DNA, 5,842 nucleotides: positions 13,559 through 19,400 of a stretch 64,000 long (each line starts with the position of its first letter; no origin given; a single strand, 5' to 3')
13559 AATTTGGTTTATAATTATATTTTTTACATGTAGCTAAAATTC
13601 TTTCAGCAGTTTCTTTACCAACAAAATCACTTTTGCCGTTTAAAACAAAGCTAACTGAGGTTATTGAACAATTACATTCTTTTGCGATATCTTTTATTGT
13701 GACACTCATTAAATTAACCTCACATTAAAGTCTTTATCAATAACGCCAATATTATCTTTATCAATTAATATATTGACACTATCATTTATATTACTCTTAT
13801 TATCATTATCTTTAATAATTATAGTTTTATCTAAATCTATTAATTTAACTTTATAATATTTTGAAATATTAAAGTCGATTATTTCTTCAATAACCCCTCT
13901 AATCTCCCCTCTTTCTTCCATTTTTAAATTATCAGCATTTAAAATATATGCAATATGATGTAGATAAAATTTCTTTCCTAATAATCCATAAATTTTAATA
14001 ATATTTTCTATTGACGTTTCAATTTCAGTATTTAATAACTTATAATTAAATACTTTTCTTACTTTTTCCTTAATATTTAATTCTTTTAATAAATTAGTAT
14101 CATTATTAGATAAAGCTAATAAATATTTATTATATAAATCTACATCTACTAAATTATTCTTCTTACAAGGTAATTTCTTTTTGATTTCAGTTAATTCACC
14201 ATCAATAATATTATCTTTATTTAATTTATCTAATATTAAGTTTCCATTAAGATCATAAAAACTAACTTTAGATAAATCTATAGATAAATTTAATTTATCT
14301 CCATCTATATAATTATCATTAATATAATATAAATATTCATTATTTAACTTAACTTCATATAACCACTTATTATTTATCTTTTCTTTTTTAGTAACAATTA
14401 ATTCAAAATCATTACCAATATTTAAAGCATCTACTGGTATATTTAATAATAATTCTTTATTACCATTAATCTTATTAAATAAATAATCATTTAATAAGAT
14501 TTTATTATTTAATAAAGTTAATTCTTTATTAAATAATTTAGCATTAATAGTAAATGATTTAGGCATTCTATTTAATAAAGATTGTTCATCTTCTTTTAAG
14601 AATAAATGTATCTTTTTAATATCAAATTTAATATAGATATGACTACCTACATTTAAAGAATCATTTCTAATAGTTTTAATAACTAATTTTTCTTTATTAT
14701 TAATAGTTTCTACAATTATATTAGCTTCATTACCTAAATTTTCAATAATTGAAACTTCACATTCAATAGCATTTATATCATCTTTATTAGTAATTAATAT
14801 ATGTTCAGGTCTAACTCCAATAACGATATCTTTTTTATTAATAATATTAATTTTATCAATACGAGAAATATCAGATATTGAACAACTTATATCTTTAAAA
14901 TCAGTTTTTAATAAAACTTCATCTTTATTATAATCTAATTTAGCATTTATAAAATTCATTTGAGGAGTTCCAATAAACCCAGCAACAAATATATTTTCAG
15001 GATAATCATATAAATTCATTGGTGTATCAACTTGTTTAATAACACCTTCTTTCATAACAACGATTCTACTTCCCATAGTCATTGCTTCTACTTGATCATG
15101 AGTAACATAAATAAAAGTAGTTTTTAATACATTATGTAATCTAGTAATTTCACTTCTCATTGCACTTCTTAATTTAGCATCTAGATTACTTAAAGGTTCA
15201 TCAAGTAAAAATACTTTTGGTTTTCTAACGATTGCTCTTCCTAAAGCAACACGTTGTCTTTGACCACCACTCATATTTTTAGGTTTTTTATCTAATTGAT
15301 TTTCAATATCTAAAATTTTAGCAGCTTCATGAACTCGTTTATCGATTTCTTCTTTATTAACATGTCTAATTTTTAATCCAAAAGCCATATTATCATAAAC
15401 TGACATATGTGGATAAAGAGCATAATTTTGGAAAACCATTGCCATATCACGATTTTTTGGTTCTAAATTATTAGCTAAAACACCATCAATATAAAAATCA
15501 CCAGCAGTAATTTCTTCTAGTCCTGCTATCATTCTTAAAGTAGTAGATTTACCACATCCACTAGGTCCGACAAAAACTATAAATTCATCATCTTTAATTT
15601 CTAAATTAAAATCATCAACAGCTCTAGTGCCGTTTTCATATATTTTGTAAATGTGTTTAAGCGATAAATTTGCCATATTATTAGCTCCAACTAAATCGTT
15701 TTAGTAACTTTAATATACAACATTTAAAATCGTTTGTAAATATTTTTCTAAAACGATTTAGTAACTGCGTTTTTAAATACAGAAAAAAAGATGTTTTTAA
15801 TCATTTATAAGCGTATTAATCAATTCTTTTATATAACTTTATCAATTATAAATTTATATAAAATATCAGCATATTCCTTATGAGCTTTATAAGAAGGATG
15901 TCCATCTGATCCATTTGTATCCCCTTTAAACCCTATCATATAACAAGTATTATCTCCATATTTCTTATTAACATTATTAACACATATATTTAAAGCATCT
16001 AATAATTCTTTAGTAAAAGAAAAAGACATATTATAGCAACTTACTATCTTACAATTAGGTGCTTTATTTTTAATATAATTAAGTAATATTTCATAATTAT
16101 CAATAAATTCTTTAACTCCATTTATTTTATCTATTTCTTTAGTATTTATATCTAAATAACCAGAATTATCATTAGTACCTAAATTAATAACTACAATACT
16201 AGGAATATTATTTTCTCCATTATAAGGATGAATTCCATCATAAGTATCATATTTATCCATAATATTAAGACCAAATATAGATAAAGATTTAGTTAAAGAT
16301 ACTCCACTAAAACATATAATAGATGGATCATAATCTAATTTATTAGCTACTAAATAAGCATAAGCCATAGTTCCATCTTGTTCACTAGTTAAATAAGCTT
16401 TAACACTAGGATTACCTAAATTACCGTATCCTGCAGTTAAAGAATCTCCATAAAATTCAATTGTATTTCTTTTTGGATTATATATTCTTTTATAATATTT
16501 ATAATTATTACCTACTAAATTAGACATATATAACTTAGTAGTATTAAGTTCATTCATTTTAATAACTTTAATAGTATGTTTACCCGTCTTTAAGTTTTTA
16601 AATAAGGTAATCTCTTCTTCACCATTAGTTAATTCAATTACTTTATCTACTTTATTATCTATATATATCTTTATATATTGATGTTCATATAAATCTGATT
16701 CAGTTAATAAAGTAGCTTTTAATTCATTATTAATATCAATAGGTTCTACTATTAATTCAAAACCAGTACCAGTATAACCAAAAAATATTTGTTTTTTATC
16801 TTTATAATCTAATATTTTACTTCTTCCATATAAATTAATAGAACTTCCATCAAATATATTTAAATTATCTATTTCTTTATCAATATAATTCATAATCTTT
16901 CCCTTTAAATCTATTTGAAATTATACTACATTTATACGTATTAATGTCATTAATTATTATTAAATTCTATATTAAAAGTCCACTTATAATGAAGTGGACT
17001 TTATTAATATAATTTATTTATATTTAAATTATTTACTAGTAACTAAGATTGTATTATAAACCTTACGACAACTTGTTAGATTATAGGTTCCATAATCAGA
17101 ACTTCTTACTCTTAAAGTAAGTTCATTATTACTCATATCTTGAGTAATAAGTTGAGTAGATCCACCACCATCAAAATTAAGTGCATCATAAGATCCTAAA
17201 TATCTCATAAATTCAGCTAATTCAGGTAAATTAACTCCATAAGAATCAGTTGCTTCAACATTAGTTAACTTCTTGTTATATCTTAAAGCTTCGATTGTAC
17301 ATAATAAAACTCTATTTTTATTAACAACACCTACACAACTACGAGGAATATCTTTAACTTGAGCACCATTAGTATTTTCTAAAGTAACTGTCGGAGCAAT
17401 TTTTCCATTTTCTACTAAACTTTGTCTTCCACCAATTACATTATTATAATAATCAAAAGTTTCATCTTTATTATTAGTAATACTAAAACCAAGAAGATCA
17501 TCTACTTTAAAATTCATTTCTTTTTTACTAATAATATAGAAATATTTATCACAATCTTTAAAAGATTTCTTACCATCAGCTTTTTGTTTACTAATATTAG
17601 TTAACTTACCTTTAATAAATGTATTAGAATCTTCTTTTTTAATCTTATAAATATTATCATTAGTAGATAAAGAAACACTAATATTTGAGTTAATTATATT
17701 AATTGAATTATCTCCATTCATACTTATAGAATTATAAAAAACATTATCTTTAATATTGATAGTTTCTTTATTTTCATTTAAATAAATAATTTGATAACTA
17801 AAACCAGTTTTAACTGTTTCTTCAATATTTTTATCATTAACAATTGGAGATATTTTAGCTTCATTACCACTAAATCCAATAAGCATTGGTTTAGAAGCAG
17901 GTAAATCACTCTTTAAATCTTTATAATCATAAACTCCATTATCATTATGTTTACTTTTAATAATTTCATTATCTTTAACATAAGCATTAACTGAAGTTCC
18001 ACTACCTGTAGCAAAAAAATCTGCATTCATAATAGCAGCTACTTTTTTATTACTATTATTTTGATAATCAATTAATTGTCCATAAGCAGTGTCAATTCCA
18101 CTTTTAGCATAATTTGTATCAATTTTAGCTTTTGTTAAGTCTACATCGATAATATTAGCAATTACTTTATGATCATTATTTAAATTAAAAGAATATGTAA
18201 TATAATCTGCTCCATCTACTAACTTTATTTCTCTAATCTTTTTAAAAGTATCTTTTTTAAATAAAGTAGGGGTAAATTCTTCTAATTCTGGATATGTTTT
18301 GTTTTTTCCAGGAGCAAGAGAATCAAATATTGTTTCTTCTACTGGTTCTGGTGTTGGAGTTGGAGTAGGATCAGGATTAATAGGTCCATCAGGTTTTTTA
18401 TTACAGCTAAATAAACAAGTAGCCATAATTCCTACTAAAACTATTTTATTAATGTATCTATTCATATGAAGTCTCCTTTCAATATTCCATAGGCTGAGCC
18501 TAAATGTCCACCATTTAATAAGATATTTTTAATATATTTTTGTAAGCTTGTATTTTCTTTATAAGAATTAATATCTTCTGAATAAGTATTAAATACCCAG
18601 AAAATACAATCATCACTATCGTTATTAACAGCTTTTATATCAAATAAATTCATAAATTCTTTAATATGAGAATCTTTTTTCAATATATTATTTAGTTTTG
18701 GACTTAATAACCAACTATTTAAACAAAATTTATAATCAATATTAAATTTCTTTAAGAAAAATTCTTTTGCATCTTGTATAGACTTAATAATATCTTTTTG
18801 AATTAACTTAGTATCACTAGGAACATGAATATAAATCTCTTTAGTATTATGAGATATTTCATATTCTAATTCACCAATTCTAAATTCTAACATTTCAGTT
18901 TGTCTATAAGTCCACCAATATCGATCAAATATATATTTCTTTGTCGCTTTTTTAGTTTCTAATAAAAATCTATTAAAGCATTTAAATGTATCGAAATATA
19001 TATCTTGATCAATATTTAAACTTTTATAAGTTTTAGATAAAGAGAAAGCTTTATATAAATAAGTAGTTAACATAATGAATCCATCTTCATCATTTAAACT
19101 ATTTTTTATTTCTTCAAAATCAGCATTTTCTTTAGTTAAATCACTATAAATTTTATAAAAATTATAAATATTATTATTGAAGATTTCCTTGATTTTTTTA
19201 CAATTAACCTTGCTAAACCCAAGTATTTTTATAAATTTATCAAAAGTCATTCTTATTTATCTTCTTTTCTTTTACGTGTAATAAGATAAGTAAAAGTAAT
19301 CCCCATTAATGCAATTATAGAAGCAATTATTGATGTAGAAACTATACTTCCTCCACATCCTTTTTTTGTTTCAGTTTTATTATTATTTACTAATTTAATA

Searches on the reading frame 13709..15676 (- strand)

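Call 49: search_protein_families(library=pfam, proteins=[window:13709-15676:-], max_evalue=0.0001)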
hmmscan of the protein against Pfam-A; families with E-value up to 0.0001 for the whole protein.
window:13709-15676:- (655 aa): 6 families
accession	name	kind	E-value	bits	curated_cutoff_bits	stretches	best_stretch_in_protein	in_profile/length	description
PF00005.33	ABC_tran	-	6.4e-32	111.5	25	1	21-162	2-136/137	ABC transporter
PF17912.7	OB_MalK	-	1e-07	33.2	27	1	236-293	1-53/53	MalK OB fold domain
PF08402.16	TOBE_2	-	1e-07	32.4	21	1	286-359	1-76/76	TOBE domain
PF03215.21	Rad17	-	2.1e-05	25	23.8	0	19-98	34-113/186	Rad17 P-loop domain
PF02463.25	SMC_N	-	2.6e-05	24.2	40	1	29-210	23-216/220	RecF/RecN/SMC N terminal domain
PF13304.12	AAA_21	-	5.4e-05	23.8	27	0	134-195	237-300/304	AAA domain, putative AbiEii toxin, Type IV TA system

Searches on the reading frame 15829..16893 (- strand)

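Call 49: search_protein_families(library=pfam, proteins=[window:15829-16893:-], max_evalue=0.0001)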
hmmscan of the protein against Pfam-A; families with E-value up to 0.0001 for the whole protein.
window:15829-16893:- (354 aa): 3 families
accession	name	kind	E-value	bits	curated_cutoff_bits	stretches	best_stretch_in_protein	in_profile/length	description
PF17996.7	CE2_N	-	1e-10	42.1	27.9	1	29-122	6-92/108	Carbohydrate esterase 2 N-terminal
PF13472.12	Lipase_GDSL_2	-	1.9e-10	41.9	32.9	1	147-291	1-113/178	GDSL-like Lipase/Acylhydrolase family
PF00657.28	Lipase_GDSL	-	1.2e-09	39.1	23.6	1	146-343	2-206/208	GDSL-like Lipase/Acylhydrolase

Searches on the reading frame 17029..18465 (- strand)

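Call 49: search_protein_families(library=pfam, proteins=[window:17029-18465:-], max_evalue=0.0001)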
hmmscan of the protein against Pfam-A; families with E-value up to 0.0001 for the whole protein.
window:17029-18465:- (478 aa): 1 family
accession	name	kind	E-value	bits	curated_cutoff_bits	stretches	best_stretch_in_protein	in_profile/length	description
PF09992.14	NAGPA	-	1e-20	75.1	25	1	328-475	51-168/169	Phosphodiester glycosidase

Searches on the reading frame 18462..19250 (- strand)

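Call 49: search_protein_families(library=pfam, proteins=[window:18462-19250:-], max_evalue=0.0001)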
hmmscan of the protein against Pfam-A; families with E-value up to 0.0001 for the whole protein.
window:18462-19250:- (262 aa): 2 families
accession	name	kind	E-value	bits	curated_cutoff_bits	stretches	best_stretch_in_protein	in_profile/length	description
PF18164.7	GNAT_C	-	7e-35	120.4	22.8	1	123-257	2-142/142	GNAT-like C-terminal domain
PF18082.7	NAT_N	-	1.1e-13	52.7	27.8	1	21-120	34-129/129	N-acyltransferase N-terminal domain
